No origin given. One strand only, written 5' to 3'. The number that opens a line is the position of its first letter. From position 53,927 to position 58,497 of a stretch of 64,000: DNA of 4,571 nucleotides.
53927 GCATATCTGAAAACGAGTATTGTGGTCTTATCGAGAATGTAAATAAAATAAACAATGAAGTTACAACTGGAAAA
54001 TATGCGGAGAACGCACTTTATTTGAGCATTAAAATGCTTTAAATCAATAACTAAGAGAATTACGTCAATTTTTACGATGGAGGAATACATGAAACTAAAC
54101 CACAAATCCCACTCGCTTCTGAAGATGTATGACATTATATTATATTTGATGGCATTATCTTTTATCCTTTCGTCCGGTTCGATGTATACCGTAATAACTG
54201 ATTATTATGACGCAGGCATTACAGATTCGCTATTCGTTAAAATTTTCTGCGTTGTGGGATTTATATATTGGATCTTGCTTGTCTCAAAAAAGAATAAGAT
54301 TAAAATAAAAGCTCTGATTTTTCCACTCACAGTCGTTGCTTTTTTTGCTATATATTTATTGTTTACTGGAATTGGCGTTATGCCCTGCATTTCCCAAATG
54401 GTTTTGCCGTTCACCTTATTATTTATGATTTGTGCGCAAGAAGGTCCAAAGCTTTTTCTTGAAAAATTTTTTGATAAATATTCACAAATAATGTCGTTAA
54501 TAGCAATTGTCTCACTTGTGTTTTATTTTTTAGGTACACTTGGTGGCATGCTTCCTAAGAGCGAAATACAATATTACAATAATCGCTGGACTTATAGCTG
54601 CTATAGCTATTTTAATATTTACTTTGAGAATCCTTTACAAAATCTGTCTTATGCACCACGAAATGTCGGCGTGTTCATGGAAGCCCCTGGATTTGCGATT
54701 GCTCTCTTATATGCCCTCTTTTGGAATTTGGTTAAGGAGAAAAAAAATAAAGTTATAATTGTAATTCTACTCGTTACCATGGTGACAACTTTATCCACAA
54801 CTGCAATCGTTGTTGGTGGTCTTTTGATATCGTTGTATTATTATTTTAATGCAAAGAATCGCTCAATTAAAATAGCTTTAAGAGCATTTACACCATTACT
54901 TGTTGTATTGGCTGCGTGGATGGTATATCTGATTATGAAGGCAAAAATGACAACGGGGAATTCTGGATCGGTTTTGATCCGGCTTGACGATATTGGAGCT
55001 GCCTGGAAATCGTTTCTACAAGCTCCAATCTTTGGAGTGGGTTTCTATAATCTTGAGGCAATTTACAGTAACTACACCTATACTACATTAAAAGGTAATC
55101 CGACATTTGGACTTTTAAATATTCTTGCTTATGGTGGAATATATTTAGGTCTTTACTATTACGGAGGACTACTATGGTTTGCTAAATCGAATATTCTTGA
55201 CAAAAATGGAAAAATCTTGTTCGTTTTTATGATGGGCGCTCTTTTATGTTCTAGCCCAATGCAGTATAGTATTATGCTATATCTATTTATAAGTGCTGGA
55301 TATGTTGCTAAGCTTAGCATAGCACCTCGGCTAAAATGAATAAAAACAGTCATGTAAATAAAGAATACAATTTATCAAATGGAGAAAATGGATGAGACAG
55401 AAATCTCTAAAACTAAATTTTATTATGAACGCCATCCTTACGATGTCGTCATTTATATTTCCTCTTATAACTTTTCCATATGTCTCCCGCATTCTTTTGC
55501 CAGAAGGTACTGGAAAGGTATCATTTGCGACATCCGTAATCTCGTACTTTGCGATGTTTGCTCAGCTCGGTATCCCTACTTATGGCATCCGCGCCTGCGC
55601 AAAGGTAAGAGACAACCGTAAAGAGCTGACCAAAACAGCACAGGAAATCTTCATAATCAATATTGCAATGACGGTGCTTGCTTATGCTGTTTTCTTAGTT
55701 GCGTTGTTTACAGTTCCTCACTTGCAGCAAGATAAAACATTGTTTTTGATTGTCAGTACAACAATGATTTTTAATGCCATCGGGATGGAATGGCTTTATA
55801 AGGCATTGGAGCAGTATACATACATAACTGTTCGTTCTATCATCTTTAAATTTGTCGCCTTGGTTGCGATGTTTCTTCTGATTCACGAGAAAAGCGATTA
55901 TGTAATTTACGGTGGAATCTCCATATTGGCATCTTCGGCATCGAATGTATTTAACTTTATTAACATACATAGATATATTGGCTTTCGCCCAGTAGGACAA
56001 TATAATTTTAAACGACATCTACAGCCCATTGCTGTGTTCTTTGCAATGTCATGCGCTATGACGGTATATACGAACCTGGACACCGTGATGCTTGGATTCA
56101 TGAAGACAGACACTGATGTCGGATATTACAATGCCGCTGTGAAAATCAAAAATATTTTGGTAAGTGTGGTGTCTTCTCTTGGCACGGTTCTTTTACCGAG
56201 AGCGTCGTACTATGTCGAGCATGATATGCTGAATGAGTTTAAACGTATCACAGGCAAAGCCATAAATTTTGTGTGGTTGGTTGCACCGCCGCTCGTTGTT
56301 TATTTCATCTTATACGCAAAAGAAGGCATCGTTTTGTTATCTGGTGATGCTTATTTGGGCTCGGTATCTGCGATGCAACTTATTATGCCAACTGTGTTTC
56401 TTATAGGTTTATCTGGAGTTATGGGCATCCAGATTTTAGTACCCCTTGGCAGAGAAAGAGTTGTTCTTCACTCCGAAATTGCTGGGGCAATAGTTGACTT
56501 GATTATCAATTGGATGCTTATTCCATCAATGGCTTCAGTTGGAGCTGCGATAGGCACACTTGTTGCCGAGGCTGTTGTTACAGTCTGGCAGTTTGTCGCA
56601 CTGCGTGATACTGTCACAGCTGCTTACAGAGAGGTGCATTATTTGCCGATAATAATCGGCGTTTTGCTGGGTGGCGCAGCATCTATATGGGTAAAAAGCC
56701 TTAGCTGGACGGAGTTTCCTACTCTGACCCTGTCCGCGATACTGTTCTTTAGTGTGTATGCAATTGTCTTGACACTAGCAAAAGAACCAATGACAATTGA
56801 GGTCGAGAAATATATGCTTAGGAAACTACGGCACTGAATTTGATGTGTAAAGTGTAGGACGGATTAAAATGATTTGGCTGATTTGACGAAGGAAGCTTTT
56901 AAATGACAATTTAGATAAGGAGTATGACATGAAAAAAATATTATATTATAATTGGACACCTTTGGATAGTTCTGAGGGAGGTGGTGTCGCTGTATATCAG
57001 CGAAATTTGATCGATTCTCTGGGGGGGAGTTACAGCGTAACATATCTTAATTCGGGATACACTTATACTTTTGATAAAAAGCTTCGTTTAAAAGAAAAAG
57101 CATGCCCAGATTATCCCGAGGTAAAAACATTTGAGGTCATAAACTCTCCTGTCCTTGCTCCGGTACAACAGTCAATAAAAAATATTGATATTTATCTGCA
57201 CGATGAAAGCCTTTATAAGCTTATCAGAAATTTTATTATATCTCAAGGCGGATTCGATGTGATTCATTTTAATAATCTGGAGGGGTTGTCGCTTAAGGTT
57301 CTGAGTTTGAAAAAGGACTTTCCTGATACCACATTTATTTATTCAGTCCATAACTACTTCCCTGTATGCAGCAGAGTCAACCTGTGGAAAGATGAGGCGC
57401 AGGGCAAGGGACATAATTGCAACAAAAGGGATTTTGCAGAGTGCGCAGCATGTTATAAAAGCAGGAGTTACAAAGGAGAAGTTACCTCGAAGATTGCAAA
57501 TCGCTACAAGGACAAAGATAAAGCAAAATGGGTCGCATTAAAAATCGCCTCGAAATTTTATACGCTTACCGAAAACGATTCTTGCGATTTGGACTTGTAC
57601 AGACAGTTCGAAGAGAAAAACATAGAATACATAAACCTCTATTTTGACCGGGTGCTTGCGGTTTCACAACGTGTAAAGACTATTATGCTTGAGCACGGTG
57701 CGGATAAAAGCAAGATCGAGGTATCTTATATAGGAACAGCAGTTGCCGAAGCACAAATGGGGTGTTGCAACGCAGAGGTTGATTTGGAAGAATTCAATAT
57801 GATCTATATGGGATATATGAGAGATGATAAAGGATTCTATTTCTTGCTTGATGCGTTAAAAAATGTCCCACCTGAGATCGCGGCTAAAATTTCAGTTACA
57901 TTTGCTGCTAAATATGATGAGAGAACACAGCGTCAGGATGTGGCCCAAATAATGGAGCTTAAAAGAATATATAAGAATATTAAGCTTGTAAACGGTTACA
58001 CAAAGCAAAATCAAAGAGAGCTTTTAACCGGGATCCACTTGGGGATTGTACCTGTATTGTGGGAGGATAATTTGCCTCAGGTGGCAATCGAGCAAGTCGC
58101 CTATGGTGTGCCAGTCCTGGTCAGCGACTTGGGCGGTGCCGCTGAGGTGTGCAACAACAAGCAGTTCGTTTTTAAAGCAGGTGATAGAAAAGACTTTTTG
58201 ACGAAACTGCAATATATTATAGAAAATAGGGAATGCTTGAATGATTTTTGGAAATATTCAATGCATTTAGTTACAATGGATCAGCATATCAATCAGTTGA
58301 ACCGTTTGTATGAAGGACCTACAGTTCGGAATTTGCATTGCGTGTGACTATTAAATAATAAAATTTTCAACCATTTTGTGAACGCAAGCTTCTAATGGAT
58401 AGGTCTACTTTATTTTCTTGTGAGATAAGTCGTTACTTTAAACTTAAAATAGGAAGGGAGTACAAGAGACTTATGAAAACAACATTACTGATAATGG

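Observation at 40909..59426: NusG paralog (LoaP/UpxY-like) co-transcribed with glmS heads an 18-kb galactofuranose-containing polysaccharide locus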

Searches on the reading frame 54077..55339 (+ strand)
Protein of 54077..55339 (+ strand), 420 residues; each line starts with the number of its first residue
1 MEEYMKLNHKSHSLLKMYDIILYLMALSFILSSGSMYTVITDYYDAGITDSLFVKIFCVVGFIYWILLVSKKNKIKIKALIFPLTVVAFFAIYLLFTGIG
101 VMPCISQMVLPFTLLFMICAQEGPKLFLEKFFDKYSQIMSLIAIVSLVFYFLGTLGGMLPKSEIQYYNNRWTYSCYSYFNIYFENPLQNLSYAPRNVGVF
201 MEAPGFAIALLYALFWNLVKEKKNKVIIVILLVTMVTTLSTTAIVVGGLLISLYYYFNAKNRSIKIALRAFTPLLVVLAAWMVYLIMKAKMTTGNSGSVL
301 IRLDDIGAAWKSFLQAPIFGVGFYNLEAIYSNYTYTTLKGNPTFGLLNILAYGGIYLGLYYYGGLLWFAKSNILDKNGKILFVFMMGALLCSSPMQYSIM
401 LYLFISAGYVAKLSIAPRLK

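Call 4: search_protein_families(library=pfam, proteins=[window:54077-55339:+], max_evalue=0.01)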
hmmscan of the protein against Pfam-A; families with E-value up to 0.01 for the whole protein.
window:54077-55339:+ (420 aa): 1 family
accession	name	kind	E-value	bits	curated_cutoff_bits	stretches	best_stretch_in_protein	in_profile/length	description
PF04932.20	Wzy_C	-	2.1e-09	37.8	31.7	1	227-359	2-146/149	O-Antigen ligase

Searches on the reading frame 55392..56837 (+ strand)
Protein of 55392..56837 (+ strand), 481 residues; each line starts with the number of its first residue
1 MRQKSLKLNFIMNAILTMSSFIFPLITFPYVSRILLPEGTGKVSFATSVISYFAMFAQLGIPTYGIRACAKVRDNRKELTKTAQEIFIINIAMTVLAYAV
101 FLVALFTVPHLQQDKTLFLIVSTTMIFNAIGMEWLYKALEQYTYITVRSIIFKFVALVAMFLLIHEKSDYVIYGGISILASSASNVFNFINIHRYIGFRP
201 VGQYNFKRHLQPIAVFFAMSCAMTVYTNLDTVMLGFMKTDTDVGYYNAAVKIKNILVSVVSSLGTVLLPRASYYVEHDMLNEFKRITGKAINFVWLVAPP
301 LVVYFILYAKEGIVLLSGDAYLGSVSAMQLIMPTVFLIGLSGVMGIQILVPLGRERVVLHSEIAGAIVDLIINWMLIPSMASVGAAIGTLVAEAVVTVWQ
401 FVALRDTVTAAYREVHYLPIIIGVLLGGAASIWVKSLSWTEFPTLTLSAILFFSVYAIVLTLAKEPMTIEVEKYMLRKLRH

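Call 4: search_protein_families(library=pfam, proteins=[window:55392-56837:+], max_evalue=0.01)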
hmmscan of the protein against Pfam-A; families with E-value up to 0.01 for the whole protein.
window:55392-56837:+ (481 aa): 2 families
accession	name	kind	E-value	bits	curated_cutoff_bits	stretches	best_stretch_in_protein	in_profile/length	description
PF01943.22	Polysacc_synt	-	4.8e-32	111.9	28.2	1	9-272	4-271/274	Polysaccharide biosynthesis protein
PF13440.11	Polysacc_synt_3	-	5e-13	49.4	23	1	31-325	2-292/293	Polysaccharide biosynthesis protein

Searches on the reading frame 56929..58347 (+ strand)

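Call 4: search_protein_families(library=pfam, proteins=[window:56929-58347:+], max_evalue=0.01)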
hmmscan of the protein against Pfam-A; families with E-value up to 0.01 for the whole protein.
window:56929-58347:+ (472 aa): 4 families
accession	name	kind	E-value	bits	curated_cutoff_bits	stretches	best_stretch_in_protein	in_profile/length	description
PF13692.12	Glyco_trans_1_4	-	9.6e-13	49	27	1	290-433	3-142/142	Glycosyl transferases group 1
PF00534.26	Glycos_transf_1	-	1.8e-12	47.6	26.4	1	287-443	14-168/172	Glycosyl transferases group 1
PF13439.12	Glyco_transf_4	-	2.2e-08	34.7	28.5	1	18-150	2-109/170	Glycosyltransferase Family 4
PF20706.3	GT4-conflict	-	0.00095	18.7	26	1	281-411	190-323/385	Family 4 Glycosyltransferase in conflict systems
